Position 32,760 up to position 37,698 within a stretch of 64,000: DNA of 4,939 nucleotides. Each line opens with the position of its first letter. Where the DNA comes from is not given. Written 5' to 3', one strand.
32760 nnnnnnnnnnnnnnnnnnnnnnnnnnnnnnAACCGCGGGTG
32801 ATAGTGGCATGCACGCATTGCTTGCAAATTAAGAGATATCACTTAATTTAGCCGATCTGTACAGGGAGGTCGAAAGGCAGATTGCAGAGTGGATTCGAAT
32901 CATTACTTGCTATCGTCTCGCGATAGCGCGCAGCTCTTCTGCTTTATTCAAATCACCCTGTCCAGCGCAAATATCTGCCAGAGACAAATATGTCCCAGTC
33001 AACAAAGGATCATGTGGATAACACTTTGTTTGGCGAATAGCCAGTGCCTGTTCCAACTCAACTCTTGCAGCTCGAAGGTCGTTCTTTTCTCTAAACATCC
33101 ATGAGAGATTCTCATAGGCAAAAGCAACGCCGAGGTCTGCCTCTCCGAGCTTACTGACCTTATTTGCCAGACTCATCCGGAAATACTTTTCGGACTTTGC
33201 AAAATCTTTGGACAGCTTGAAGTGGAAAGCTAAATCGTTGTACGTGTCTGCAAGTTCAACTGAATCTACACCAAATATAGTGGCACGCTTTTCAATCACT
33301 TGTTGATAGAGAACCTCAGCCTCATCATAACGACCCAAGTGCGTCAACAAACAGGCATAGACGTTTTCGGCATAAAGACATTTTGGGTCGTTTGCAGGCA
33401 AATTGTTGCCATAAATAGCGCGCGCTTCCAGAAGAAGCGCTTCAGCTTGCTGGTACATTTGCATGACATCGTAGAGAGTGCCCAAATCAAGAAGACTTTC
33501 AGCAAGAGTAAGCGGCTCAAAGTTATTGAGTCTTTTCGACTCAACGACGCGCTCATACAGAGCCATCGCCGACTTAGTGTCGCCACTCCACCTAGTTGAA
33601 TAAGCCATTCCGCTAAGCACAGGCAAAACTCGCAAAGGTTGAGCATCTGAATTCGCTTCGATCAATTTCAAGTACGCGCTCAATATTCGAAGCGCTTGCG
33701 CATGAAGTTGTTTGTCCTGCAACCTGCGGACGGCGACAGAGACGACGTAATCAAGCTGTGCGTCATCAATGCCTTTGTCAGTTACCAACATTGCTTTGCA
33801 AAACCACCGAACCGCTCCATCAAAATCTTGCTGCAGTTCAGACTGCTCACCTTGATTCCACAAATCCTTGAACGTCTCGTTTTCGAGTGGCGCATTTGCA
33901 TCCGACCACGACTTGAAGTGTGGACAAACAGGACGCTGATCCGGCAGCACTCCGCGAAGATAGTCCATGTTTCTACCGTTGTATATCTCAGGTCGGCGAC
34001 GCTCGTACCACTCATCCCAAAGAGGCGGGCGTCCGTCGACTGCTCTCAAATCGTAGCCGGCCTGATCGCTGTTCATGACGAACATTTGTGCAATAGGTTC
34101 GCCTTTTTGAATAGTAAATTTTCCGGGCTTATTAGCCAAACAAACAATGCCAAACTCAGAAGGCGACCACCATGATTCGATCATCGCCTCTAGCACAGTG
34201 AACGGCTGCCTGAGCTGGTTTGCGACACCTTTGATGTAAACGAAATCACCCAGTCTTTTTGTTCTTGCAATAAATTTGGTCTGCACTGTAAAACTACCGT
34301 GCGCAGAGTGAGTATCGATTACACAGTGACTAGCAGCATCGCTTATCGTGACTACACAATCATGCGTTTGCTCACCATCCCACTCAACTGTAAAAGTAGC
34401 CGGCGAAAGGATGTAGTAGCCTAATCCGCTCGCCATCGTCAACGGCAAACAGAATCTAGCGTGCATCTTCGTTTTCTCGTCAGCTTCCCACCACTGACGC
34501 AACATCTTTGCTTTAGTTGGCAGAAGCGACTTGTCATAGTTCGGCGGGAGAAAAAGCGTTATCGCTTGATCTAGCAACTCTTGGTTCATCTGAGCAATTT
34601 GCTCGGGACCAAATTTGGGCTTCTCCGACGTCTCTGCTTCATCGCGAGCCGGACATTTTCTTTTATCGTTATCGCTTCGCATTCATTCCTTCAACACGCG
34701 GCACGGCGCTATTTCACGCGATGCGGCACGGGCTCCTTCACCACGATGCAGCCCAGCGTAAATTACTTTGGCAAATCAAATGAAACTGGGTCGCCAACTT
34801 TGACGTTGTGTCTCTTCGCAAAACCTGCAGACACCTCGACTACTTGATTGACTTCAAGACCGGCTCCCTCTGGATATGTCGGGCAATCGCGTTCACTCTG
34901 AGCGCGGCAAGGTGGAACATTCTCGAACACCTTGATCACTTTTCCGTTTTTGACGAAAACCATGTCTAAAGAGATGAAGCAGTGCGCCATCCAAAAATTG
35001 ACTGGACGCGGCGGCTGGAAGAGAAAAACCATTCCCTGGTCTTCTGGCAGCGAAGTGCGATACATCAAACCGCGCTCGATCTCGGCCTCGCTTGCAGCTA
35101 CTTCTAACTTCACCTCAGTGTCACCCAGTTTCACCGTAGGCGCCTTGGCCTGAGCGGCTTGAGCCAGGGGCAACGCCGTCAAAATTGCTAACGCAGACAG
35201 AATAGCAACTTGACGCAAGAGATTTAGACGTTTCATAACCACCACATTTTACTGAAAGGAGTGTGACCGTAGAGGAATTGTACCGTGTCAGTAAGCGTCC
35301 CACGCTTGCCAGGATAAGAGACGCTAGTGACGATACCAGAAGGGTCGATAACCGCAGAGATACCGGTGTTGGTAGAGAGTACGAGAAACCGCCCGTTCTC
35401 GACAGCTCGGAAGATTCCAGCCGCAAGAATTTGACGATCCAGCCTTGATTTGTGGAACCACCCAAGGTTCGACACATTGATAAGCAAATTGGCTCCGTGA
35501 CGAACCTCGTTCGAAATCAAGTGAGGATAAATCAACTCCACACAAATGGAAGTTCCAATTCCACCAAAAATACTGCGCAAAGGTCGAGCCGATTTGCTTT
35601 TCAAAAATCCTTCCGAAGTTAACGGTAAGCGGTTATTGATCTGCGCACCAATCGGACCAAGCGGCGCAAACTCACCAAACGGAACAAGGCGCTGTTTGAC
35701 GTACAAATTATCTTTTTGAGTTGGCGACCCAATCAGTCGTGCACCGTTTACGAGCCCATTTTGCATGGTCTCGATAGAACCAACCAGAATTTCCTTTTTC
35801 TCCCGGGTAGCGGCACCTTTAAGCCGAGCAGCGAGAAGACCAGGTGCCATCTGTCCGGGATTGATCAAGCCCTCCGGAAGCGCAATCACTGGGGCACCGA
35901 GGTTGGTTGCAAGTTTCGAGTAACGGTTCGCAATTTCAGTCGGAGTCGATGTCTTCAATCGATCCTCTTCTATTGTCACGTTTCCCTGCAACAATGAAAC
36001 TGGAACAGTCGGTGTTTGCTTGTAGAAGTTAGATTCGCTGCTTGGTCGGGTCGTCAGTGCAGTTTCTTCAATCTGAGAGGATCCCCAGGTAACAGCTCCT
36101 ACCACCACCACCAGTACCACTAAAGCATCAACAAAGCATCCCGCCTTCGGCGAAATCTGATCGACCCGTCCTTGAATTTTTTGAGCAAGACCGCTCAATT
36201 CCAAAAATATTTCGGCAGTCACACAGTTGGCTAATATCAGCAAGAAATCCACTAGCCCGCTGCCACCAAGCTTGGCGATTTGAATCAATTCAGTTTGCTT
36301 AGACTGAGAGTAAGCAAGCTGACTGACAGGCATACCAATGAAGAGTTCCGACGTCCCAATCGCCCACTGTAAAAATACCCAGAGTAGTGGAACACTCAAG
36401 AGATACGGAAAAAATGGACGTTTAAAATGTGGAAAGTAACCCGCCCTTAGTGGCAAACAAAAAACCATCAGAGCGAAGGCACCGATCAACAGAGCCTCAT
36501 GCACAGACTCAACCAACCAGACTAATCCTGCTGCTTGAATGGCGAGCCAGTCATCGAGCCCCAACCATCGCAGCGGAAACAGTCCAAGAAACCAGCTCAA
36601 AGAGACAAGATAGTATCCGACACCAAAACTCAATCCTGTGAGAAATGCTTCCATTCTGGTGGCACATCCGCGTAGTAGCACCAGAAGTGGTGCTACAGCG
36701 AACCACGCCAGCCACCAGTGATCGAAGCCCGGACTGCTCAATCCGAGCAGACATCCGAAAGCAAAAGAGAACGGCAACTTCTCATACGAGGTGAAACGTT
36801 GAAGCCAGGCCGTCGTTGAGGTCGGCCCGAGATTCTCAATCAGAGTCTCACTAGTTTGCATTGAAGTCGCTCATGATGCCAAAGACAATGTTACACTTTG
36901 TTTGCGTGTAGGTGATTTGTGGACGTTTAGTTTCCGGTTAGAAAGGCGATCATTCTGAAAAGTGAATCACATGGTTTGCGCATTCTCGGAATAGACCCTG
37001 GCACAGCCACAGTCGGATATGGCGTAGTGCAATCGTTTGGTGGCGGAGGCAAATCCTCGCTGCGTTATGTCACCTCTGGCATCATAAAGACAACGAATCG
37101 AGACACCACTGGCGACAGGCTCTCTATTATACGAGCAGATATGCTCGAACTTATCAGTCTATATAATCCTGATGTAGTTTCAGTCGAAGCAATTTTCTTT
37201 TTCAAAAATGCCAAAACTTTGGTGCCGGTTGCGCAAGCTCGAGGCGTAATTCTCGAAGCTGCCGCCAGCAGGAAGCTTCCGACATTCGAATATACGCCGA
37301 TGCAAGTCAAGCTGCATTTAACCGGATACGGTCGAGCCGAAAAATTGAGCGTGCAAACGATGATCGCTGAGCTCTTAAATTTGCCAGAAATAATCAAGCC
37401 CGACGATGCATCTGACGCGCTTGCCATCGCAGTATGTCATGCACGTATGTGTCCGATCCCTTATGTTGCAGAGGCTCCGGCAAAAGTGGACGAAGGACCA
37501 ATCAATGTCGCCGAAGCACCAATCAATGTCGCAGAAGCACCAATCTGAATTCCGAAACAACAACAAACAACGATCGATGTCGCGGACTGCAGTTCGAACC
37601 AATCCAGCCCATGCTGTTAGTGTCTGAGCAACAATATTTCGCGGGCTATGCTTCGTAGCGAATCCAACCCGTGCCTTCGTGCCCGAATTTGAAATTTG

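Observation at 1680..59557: Window-wide pattern: tandem-repeat arrays seeded from the stop-codon-spanning 3' ends of genes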

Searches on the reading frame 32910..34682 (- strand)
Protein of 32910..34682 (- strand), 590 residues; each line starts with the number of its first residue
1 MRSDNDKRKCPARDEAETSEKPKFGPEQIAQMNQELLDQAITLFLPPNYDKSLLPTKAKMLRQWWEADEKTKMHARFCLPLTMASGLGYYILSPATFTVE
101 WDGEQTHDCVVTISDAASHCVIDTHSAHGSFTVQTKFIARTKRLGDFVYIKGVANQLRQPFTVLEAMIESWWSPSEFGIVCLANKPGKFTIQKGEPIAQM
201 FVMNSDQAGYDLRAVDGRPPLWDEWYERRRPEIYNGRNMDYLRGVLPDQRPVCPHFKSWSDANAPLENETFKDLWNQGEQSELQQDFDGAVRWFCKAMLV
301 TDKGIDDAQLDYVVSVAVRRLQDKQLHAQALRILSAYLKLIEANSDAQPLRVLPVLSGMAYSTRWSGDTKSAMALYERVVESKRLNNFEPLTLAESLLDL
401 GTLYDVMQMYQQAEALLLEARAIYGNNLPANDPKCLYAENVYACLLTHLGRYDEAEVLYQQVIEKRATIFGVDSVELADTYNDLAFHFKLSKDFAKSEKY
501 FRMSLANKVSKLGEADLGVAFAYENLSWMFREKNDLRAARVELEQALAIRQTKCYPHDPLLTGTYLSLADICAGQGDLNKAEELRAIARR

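Call 73: search_protein_families(library=pfam, proteins=[window:32910-34682:-])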
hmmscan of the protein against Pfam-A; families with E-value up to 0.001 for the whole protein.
window:32910-34682:- (590 aa): 8 families
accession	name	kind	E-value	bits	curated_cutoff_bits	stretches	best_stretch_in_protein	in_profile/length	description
PF19541.4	DUF6065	-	2e-25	90.1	26.6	1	56-207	14-163/236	Family of unknown function (DUF6065)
PF13424.12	TPR_12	-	8.4e-25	87.2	30.1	4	477-551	2-76/77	Tetratricopeptide repeat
PF13374.12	TPR_10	-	4.4e-16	58.7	27.5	1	443-474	9-40/42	Tetratricopeptide repeat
PF24885.1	TPR_NPHP3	-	2.3e-13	50.5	100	2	380-500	85-205/239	Nephrocystin-3 TPR domain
PF07719.23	TPR_2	-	6.5e-10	38.8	27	0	442-464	7-29/34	Tetratricopeptide repeat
PF13181.12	TPR_8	-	4e-07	30.1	25.7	0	442-464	7-29/34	Tetratricopeptide repeat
PF00515.34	TPR_1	-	5.6e-07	29.6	27.8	0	444-464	9-29/34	Tetratricopeptide repeat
PF17874.7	TPR_MalT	-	1.4e-05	24.9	45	1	517-584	119-183/336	MalT-like TPR region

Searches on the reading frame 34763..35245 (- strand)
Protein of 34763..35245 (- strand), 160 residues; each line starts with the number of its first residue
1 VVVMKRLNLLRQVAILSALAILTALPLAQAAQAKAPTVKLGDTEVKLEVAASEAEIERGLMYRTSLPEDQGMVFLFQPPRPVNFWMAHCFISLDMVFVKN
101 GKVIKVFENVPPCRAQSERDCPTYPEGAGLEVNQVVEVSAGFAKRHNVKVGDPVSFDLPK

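Call 54: search_protein_families(library=pfam, max_evalue=1, proteins=[window:34763-35245:-])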
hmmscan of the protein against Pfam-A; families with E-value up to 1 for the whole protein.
window:34763-35245:- (160 aa): 2 families
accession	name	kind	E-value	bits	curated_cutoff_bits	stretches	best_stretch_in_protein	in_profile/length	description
PF02643.20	DUF192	-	2.3e-30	105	27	1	45-156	1-96/96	Uncharacterized ACR, COG1430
PF23494.1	bPH_10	-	0.0031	17.4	27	1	4-58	50-104/151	YqeB-like bacterial PH domain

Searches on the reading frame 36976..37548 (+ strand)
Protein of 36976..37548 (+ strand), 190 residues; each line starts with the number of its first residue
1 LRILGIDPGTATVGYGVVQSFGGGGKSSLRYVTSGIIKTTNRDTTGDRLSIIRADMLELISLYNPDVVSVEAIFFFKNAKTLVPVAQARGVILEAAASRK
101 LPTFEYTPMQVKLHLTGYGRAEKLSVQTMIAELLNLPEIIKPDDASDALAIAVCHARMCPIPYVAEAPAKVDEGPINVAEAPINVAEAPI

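Call 9: search_protein_families(library=pfam, proteins=[window:36976-37548:+])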
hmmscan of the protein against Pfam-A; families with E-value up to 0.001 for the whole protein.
window:36976-37548:+ (190 aa): 1 family
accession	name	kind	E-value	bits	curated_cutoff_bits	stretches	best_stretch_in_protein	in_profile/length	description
PF02075.23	RuvC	-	1.2e-46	158.7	22.2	1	3-155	1-148/148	Crossover junction endodeoxyribonuclease RuvC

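Call 67: search_protein_representatives(protein=window:36976-37548:+)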
Query: 190 residues. Proteins with E-value up to 0.001 (for the whole library): 11183; up to 1e-10: 5523; up to 1e-30: 146. The best 150 are listed.
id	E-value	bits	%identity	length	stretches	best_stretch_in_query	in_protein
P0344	4.0e-55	202.8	64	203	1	2-161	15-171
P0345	1.1e-53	198.1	65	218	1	6-160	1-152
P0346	1.5e-50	187.9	49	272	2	48-156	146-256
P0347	1.9e-45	171.3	62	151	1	29-168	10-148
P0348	1.5e-43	165.1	68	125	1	45-165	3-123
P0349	1.7e-41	158.4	55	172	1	1-157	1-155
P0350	1.1e-40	155.7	52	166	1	1-154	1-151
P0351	2.3e-40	154.7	50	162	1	1-154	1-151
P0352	6.6e-39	150.0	52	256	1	1-157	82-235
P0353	9.3e-39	149.5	50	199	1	3-156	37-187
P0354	2.3e-38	148.2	50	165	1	1-156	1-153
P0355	3.8e-38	147.5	52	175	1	1-156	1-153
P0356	2.3e-37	145.0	52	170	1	1-159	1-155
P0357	2.4e-37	144.9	53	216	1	1-157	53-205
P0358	2.6e-37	144.8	50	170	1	3-159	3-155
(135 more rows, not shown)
